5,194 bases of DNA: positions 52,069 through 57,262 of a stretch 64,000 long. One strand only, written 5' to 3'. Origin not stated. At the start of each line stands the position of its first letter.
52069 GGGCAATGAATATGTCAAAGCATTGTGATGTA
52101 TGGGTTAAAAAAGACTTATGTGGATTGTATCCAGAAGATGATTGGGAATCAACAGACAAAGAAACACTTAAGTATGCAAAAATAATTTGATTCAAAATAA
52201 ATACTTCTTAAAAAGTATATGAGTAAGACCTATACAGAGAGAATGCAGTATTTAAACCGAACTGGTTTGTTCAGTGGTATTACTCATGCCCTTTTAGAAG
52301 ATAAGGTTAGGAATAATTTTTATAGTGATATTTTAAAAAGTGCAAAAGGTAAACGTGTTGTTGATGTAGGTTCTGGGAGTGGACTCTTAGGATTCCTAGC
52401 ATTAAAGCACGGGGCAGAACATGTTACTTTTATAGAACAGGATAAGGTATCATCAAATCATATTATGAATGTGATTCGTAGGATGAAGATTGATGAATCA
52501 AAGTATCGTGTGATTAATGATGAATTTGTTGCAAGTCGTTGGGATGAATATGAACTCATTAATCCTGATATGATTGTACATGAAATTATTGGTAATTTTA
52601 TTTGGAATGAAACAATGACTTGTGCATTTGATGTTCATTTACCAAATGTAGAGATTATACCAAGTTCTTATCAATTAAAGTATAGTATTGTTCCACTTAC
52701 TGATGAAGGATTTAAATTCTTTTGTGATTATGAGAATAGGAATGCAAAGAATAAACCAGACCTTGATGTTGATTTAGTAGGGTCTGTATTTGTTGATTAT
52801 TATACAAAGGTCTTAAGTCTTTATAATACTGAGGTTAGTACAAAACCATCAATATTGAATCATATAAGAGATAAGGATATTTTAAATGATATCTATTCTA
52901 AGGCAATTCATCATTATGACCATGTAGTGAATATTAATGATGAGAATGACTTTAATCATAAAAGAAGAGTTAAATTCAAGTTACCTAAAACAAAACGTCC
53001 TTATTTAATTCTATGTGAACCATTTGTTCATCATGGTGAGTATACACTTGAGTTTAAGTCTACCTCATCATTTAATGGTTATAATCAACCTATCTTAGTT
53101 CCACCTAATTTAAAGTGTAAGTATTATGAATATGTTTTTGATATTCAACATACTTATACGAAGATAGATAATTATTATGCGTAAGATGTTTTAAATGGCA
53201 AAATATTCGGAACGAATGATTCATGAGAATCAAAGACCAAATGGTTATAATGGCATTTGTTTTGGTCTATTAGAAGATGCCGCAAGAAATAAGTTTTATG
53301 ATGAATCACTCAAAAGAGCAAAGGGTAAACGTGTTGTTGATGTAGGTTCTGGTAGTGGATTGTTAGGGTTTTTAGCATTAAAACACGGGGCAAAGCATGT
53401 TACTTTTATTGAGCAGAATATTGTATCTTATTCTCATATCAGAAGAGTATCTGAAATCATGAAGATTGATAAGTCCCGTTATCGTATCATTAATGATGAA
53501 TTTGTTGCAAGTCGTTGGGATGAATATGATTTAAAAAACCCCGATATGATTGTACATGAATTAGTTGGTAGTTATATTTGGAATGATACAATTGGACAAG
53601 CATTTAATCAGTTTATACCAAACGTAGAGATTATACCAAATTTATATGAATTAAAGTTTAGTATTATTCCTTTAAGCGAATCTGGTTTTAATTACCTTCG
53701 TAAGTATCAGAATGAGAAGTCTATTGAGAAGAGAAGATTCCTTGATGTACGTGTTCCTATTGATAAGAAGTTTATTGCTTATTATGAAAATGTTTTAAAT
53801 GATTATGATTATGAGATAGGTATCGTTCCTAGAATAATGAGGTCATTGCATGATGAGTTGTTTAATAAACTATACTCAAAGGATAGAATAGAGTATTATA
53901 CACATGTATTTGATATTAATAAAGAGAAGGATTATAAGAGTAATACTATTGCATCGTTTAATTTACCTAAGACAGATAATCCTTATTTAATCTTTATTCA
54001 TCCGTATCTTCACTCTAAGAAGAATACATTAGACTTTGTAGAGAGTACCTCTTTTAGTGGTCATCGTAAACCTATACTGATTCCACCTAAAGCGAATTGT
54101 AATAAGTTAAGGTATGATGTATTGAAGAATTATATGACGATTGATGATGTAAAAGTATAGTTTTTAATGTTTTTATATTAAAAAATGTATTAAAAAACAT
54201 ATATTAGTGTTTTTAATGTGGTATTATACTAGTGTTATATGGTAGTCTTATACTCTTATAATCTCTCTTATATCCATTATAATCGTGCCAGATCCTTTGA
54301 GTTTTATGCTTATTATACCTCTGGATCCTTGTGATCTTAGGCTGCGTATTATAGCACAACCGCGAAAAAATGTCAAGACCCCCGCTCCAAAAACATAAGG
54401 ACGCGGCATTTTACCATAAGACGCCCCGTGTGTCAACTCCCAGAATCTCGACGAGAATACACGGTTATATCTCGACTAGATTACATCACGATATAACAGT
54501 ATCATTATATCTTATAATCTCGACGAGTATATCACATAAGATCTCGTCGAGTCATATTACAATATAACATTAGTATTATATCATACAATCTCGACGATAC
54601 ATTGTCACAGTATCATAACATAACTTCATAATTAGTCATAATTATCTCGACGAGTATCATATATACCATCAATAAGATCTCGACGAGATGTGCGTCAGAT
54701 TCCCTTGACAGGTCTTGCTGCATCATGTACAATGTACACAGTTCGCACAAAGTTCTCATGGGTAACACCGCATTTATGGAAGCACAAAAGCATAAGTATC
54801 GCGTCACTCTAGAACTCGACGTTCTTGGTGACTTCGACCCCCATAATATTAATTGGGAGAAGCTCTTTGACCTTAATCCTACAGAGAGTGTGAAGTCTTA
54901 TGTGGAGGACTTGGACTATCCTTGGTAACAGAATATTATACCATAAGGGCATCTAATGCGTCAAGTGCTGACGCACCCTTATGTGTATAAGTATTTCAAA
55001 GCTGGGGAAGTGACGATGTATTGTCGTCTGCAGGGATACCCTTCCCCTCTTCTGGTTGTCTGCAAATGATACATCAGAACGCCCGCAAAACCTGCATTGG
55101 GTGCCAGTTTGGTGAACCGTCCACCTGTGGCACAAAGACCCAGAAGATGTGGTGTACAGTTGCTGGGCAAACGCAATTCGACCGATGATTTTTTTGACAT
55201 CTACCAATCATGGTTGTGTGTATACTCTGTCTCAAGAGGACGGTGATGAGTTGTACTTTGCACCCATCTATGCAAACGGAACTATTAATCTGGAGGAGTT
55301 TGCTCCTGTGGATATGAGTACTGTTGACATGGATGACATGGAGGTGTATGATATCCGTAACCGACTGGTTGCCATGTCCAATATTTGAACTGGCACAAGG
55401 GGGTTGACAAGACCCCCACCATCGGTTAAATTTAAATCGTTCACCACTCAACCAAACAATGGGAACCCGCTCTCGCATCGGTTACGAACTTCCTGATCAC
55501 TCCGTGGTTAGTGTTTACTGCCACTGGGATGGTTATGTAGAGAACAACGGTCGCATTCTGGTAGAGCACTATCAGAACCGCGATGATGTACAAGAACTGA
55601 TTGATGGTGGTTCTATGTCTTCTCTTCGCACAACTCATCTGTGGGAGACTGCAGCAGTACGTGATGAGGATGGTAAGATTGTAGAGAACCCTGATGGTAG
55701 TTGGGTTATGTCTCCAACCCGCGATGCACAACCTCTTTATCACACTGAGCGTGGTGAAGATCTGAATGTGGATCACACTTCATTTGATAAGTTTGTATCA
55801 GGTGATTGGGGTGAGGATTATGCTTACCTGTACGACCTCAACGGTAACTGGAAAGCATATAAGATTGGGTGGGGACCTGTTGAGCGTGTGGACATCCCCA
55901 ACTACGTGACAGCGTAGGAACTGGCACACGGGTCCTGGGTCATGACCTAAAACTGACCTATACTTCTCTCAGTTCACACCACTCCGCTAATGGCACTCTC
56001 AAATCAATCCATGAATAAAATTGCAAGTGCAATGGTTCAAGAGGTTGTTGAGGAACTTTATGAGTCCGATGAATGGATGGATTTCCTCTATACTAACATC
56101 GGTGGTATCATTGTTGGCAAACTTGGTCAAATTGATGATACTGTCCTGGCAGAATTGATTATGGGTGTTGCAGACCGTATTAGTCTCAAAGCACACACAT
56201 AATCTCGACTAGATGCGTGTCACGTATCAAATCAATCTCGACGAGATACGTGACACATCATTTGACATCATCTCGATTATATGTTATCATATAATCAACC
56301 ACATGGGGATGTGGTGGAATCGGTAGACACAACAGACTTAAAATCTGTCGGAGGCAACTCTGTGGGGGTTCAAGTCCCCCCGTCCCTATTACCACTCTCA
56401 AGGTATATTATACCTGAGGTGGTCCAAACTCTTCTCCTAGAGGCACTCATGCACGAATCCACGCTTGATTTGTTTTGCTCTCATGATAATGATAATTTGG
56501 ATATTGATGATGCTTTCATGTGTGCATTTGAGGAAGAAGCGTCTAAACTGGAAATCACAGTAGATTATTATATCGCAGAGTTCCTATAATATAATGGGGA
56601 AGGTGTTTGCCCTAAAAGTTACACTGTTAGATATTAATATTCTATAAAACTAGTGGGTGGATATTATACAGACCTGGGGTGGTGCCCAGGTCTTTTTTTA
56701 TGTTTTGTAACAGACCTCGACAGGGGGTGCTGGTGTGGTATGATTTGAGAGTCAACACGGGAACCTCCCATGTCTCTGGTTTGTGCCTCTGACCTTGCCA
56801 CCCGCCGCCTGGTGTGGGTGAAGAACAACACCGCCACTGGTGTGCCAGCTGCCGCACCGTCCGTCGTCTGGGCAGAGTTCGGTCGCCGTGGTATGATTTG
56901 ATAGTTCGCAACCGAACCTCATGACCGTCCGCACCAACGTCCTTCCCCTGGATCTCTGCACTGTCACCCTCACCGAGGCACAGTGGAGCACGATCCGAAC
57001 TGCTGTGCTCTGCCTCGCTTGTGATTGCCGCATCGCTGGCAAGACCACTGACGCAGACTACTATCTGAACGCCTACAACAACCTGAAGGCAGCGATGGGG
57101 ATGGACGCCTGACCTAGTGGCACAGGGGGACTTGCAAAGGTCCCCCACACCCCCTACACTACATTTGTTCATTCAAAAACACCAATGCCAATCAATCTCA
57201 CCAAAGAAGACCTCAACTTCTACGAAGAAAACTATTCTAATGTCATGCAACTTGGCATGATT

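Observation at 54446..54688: Clustered palindromic 11-13-mer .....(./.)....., 7 copies in 240 bp, recurring at two further sites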

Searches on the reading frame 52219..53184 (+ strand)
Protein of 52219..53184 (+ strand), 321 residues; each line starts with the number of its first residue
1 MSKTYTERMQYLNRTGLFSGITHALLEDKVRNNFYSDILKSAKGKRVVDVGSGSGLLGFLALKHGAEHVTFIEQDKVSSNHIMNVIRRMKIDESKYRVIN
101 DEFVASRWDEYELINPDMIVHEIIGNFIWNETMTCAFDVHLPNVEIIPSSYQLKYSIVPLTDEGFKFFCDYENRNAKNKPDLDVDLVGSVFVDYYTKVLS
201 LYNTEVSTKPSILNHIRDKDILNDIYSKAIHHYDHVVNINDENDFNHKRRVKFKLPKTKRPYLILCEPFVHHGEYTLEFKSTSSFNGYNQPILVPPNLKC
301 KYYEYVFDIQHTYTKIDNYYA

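Call 15: search_protein_families(library=pfam, proteins=[window:52219-53184:+])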
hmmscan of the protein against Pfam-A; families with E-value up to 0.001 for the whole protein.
window:52219-53184:+ (321 aa): 4 families
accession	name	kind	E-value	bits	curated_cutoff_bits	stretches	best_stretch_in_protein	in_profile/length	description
PF03602.21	Cons_hypoth95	-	8.4e-09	35.8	24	1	28-102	26-100/182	Conserved hypothetical protein 95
PF06325.19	PrmA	-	4.9e-05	23.4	22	1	43-128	161-239/296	Ribosomal protein L11 methyltransferase (PrmA)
PF05175.20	MTS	-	0.0004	20.5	23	1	38-106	26-93/170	Methyltransferase small domain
PF02527.21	GidB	-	0.00058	19.7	27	1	41-94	47-100/184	rRNA small subunit methyltransferase G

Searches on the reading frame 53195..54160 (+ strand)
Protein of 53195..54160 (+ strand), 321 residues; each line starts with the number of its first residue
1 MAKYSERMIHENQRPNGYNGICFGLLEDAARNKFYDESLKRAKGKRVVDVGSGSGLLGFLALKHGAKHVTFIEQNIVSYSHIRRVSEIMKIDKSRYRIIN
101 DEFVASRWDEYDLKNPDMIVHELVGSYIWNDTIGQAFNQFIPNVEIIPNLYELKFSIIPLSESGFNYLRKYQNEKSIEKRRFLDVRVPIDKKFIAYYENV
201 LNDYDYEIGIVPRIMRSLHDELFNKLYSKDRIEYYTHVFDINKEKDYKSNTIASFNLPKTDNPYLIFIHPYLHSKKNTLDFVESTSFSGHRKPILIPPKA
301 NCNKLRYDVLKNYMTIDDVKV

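Call 15: search_protein_families(library=pfam, proteins=[window:53195-54160:+])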
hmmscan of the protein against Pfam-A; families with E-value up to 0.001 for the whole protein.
window:53195-54160:+ (321 aa): 3 families
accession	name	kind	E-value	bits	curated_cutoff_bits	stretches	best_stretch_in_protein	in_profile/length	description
PF03602.21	Cons_hypoth95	-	1.1e-06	28.8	24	1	28-103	26-101/182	Conserved hypothetical protein 95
PF05175.20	MTS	-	0.00021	21.4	23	1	37-116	25-106/170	Methyltransferase small domain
PF02527.21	GidB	-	0.00074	19.3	27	0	43-93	49-99/184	rRNA small subunit methyltransferase G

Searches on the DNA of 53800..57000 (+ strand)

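Call 7: search_dna_similar(query=window:53800-57000:+, collection=phages, mode=near, max_rows=25)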
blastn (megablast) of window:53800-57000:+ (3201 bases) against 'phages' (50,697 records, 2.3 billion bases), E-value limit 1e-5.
Records with a match: 1; places in all: 1; records where one place covers at least 80% of the query: 0.
Best place of each record, by identity: 95-99% 1.
By first word of the organism name: bajarodcaudo 1.
By host as written in the record: - 1.
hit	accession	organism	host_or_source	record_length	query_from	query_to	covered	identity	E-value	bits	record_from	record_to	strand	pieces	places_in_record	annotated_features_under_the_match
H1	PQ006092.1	bajarodcaudo virus 1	Chaetodipus spinatus feces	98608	2513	2550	1%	97.4%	4e-7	64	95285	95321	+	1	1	none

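Call 33: search_dna_similar(query=window:54300-54950:+, collection=phages, mode=distant, max_rows=30, max_evalue=0.01)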
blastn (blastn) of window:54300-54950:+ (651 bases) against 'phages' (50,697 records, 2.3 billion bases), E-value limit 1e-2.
Records with a match: 3; places in all: 3; records where one place covers at least 80% of the query: 0.
Best place of each record, by identity: 60-80% 3.
By first word of the organism name: Synechococcus 3.
By host as written in the record: Synechococcus sp. WH8017 2; Synechococcus sp. MW02 1.
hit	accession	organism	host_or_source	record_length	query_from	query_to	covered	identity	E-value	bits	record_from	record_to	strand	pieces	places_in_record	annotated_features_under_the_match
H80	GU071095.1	Synechococcus phage S-SM2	Synechococcus sp. WH8017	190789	483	574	14%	73.1%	4e-3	49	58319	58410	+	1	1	hypothetical protein (x2)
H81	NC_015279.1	Synechococcus phage S-SM2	Synechococcus sp. WH8017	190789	483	574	14%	73.1%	4e-3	49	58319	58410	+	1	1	hypothetical protein (x2)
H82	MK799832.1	Synechococcus phage S-B05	Synechococcus sp. MW02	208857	486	562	12%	74.0%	1e-3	50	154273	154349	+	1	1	hypothetical protein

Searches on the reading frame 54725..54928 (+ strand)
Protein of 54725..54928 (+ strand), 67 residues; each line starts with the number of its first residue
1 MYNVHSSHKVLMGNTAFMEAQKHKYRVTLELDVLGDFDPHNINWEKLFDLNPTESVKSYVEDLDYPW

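Call 17: search_protein_families(library=phrogs, max_evalue=0.01, proteins=[window:54725-54928:+])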
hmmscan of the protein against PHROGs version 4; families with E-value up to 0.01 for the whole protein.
window:54725-54928:+ (67 aa): 1 family
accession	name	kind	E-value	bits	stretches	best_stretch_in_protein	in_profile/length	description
phrog_12516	-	unknown function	1.4e-21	77.2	1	17-66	5-55/58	-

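Call 30: search_dna_similar(query=window:54725-54928:+, collection=phages, mode=protein, max_rows=40, max_evalue=0.001)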
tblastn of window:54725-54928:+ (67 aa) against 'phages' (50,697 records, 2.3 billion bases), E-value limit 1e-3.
Records with a match: 25; places in all: 25; records where one place covers at least 80% of the query: 8.
Best place of each record, by identity: <60% 25.
By first word of the organism name: Synechococcus 21; Prochlorococcus 2; Marine 2.
By host as written in the record: Synechococcus sp. WH 7803 4; Synechococcus sp. 4; Synechococcus sp. MW02 3; Parasynechococcus marenigrum WH 8102 3; Prochlorococcus sp. MIT9515 2; Synechococcus sp. WH8017 2; Synechococcus str. WH8109 2; - 2; and 2 more.
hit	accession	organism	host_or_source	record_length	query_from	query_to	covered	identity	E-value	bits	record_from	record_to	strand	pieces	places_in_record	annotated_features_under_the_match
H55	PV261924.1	Synechococcus phage RN05-S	Synechococcus sp. MW02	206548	6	66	91%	57.4%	1e-14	71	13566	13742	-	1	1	hypothetical protein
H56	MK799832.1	Synechococcus phage S-B05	Synechococcus sp. MW02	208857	6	66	91%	57.4%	1e-14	71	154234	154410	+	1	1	hypothetical protein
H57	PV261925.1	Synechococcus phage RB11-B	Synechococcus sp. MW02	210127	6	66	91%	57.4%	1e-14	71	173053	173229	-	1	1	hypothetical protein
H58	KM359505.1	Prochlorococcus phage P-TIM68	Prochlorococcus sp. MIT9515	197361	11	66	84%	57.1%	1e-12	66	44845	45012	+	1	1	hypothetical protein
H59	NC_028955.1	Prochlorococcus phage P-TIM68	Prochlorococcus sp. MIT9515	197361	11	66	84%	57.1%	1e-12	66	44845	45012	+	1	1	hypothetical protein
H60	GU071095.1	Synechococcus phage S-SM2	Synechococcus sp. WH8017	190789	7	66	90%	52.5%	7e-14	69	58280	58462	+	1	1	hypothetical protein (x2)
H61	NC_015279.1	Synechococcus phage S-SM2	Synechococcus sp. WH8017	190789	7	66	90%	52.5%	7e-14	69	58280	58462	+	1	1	hypothetical protein (x2)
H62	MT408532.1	Synechococcus phage SynMITS9220M01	Synechococcus sp. MIT S9220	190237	12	66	82%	53.6%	1e-12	66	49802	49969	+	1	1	hypothetical protein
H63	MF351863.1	Synechococcus phage Bellamy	Synechococcus str. WH8109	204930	14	66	79%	55.6%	2e-11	62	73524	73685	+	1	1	103: hypothetical protein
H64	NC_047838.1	Synechococcus phage Bellamy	Synechococcus str. WH8109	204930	14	66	79%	55.6%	2e-11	62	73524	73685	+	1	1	103: hypothetical protein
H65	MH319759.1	Marine virus AG-345-O18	single cell amplified by WGA-X; seawater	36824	20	66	70%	57.4%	2e-10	59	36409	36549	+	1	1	record has no annotation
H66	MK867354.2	Synechococcus phage S-SCSM1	Synechococcus sp. WH 7803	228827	20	63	66%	59.1%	6e-12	64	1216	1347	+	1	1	hypothetical protein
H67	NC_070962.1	Synechococcus phage S-SCSM1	Synechococcus sp. WH 7803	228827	20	63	66%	59.1%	6e-12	64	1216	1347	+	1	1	hypothetical protein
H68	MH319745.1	Marine virus AG-345-E15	single cell amplified by WGA-X; seawater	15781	20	66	70%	53.2%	2e-9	56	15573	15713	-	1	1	record has no annotation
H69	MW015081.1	Synechococcus phage S-SRM01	Synechococcus sp. KCZYC6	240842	14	64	76%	43.1%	1e-5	46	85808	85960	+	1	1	hypothetical protein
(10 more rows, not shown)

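Call 35: get_annotated_region(hit=H56, flank=6000)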
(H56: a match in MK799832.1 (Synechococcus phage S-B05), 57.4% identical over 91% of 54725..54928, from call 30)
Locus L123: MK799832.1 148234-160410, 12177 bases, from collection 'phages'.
description: Synechococcus phage S-B05, complete genome.
organism: Synechococcus phage S-B05 (NCBI taxid 2484637)
taxonomy: Viruses; Duplodnaviria; Heunggongvirae; Uroviricota; Caudoviricetes; Kyanoviridae
host: Synechococcus sp. MW02; source: -; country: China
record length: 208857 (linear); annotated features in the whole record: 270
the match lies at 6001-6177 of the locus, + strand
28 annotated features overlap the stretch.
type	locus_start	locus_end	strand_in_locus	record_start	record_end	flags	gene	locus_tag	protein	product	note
CDS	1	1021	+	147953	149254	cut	-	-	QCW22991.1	putative carbohydrate binding domain containing protein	-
CDS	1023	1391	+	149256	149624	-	-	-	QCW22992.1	hypothetical protein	-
CDS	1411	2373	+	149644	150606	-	-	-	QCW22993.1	endosialidase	-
CDS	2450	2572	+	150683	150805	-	-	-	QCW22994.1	hypothetical protein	-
CDS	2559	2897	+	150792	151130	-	-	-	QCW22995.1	hypothetical protein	-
CDS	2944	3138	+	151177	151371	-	-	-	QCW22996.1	hypothetical protein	-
CDS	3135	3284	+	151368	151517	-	-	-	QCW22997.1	hypothetical protein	-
CDS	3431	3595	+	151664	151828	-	-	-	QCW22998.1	hypothetical protein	-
CDS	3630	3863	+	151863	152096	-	-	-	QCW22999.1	hypothetical protein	-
CDS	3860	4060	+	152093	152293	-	-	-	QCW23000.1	hypothetical protein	-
CDS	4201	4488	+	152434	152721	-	-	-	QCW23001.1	hypothetical protein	-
CDS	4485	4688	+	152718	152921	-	-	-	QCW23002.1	hypothetical protein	-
CDS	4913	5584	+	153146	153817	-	-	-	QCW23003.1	hypothetical protein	-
CDS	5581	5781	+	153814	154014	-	-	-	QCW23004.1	hypothetical protein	-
CDS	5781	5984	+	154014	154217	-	-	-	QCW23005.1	hypothetical protein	-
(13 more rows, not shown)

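Call 36: get_annotated_region(hit=H58, flank=6000)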
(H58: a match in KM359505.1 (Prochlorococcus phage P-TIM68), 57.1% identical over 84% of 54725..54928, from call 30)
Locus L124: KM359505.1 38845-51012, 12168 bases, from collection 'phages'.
description: Prochlorococcus phage P-TIM68, complete genome.
organism: Prochlorococcus phage P-TIM68 (NCBI taxid 1542477)
taxonomy: Viruses; Duplodnaviria; Heunggongvirae; Uroviricota; Caudoviricetes; Kyanoviridae; Haifavirus; Haifavirus tim68
host: Prochlorococcus sp. MIT9515; source: -; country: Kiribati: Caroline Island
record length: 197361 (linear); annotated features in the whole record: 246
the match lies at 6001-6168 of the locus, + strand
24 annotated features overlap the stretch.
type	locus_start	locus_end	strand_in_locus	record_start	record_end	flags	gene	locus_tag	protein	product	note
CDS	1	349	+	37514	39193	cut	-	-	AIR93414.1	hypothetical protein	-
CDS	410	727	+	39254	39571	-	-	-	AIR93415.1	hypothetical protein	-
CDS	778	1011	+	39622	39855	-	-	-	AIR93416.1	hypothetical protein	-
CDS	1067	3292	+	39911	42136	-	-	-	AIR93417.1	hypothetical protein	-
CDS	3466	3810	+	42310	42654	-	-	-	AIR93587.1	hypothetical protein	-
CDS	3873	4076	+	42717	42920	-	-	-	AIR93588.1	hypothetical protein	-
CDS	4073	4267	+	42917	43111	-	-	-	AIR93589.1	hypothetical protein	-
CDS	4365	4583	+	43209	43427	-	-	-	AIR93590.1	hypothetical protein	-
CDS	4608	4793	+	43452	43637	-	-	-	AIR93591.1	hypothetical protein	-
CDS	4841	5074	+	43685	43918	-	-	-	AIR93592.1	hypothetical protein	-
CDS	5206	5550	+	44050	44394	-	-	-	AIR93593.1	hypothetical protein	-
CDS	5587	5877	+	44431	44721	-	-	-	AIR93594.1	hypothetical protein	-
CDS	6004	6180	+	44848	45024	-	-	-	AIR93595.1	hypothetical protein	-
CDS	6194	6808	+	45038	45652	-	-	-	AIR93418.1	hypothetical protein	-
CDS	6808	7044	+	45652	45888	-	-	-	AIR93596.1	hypothetical protein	-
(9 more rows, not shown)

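Call 37: get_annotated_region(hit=H69, flank=6000)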
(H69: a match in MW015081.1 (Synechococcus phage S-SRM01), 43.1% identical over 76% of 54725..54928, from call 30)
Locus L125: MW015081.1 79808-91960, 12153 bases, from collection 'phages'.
description: Synechococcus phage S-SRM01, complete genome.
organism: Synechococcus phage S-SRM01 (NCBI taxid 2781608)
taxonomy: Viruses; Duplodnaviria; Heunggongvirae; Uroviricota; Caudoviricetes; Kyanoviridae; Serangoonvirus; Serangoonvirus essarone
host: Synechococcus sp. KCZYC6; source: Serangoon Reservoir; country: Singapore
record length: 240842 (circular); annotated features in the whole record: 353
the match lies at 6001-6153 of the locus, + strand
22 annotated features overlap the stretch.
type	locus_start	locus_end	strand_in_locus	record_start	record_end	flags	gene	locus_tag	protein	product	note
CDS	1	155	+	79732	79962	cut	-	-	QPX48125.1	hypothetical protein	-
CDS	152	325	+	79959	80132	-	-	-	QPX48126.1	hypothetical protein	-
CDS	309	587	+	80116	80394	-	-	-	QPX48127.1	hypothetical protein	-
CDS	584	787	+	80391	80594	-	-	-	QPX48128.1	hypothetical protein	-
CDS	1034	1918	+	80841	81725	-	-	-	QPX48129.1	hypothetical protein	-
CDS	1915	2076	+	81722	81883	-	-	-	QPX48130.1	hypothetical protein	-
CDS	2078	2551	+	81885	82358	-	-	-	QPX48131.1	hypothetical protein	-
CDS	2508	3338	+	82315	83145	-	-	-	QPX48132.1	hypothetical protein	-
CDS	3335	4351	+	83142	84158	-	-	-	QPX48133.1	hypothetical protein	-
CDS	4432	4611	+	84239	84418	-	-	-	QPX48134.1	hypothetical protein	-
CDS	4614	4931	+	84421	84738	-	-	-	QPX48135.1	hypothetical protein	-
CDS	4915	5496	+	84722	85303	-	-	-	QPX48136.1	hypothetical protein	-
CDS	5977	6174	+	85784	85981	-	-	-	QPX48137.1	hypothetical protein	-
CDS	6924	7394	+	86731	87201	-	-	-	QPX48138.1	hypothetical protein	-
CDS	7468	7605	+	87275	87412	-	-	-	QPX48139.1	hypothetical protein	-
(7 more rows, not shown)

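Call 119: find_encoding_contigs(protein=window:54725-54928:+, flank=3000, max_places=6)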
Protein window:54725-54928:+ (67 aa): 24 contigs read that carry it; 6 places shown.
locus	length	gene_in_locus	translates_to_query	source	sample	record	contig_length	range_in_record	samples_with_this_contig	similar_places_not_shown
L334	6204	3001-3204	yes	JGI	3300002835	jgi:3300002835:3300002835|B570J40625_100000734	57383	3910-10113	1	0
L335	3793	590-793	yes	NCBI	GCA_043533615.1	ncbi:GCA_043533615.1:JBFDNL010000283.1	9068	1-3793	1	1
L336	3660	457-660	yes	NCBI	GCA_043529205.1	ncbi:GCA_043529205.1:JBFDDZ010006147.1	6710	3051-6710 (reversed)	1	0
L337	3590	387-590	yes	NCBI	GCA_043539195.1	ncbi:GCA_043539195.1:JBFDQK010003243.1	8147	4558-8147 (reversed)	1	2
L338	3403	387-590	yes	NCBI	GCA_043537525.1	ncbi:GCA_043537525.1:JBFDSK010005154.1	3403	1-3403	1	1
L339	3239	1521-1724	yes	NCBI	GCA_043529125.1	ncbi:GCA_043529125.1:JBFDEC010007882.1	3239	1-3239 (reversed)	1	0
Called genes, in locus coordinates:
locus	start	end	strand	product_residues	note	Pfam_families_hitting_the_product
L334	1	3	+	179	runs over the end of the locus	-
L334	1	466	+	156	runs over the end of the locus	-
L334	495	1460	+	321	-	PF03602:Cons_hypoth95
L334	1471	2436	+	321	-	PF03602:Cons_hypoth95 (weak)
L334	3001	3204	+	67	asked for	-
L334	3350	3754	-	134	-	-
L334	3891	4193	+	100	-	-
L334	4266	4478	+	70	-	-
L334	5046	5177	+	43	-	-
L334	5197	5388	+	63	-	-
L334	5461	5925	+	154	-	-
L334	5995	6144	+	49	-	-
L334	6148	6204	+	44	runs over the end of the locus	-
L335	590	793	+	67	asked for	-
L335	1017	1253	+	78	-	-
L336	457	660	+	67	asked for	-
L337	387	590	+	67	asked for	-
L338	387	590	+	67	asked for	-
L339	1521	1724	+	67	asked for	-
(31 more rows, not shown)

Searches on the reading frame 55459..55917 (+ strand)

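Call 16: search_protein_families(library=pfam, max_evalue=0.01, proteins=[window:55459-55917:+])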
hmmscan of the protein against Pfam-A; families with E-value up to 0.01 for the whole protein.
window:55459-55917:+ (152 aa): 0 families

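Call 17: search_protein_families(library=phrogs, max_evalue=0.01, proteins=[window:55459-55917:+])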
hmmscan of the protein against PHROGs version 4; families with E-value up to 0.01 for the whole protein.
window:55459-55917:+ (152 aa): 2 families
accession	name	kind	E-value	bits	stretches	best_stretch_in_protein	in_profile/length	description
phrog_1987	-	unknown function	5.4e-33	115.1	1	1-136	1-117/128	-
phrog_23089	-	unknown function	4.8e-09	37.2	1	1-133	1-112/239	-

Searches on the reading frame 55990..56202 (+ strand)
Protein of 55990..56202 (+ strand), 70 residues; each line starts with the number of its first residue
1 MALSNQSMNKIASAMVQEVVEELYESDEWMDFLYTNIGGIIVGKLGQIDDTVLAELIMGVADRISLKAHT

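Call 16: search_protein_families(library=pfam, max_evalue=0.01, proteins=[window:55990-56202:+])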
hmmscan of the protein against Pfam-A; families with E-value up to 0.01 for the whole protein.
window:55990-56202:+ (70 aa): 0 families

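Call 17: search_protein_families(library=phrogs, max_evalue=0.01, proteins=[window:55990-56202:+])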
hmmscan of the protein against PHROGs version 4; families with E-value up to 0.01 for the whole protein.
window:55990-56202:+ (70 aa): 2 families
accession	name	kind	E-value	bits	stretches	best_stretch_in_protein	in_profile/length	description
phrog_37859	-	unknown function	2.1e-08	35.3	1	1-66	2-75/94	-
phrog_3438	-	unknown function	0.00047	21.4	1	1-68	1-68/123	-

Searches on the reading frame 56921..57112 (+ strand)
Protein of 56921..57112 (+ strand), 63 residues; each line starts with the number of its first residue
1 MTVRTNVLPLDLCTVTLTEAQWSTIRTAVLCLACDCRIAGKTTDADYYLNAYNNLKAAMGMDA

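Call 56: search_protein_families(library=pfam, max_evalue=1, proteins=[window:56921-57112:+])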
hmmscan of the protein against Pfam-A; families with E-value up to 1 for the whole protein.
window:56921-57112:+ (63 aa): 1 family
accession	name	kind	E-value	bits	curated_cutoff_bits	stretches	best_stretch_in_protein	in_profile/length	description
PF02170.28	PAZ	-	0.046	14.1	28.8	1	5-27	92-112/123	PAZ domain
